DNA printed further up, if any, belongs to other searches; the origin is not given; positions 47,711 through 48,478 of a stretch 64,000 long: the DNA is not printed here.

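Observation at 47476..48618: Thioredoxin-VKOR disulfide-formation pair followed by a 60-aa peptide with 10 cysteines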

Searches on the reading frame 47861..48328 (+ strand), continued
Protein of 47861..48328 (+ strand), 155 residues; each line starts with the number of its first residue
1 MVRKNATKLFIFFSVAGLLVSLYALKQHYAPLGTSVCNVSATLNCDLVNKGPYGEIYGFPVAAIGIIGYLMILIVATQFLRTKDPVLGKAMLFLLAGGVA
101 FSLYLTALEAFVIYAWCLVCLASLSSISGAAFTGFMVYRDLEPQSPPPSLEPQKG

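Call 47: find_encoding_contigs(protein=P0018, flank=3000, max_places=1)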
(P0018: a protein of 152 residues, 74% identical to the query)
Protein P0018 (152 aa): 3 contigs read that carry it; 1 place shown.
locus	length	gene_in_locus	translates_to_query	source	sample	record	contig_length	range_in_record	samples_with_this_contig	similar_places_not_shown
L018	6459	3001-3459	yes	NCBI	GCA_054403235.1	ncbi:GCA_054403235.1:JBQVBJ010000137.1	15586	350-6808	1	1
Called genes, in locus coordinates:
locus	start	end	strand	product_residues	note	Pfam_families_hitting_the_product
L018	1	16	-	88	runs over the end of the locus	-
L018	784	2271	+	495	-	PF00932:LTD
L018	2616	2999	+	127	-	-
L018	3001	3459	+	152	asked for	PF07884:VKOR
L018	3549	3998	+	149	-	-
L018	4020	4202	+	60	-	-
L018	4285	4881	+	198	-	PF00293:NUDIX (weak)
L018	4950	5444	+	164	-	-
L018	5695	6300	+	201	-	-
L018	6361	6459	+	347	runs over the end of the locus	PF05496:RuvB_N, PF00004:AAA, PF07728:AAA_5 (weak), PF17864:AAA_lid_4, PF05491:WHD_RuvB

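Call 83: search_protein_families(library=ncbifam, proteins=[window:47861-48328:+, L018:3549-3998:+], max_evalue=0.1)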
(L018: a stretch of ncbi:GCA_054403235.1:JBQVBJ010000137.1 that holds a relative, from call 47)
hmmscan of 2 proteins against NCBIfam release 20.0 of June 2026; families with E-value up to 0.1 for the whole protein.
window:47861-48328:+ (155 aa): 3 families
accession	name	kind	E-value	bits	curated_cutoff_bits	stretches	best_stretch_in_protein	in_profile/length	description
NF011480.0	PRK14889.1-4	equivalog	6.8e-15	55.7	120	1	9-122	8-114/132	VKOR family protein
NF011478.0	PRK14889.1-1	equivalog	3e-08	33.8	182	1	5-121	4-127/152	VKOR family protein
NF011479.0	PRK14889.1-2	equivalog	0.021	15.1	264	1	7-127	10-132/145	VKOR family protein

L018:3549-3998:+ (149 aa): 0 families

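Call 94: search_protein_families(library=pfam, proteins=[L018:3549-3998:+, L017:1003-1605:-, L017:1629-2108:-, L002:3030-3533:+, L002:6732-7301:+], max_evalue=0.01)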
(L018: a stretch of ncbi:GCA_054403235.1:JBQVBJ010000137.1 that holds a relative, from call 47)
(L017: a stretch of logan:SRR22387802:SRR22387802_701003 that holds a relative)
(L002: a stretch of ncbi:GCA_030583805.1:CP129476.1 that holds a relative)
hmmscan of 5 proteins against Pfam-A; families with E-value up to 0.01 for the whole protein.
L018:3549-3998:+ (149 aa): 0 families

L017:1003-1605:- (200 aa): 0 families

L017:1629-2108:- (159 aa): 0 families

L002:3030-3533:+ (167 aa): 0 families

L002:6732-7301:+ (189 aa): 0 families
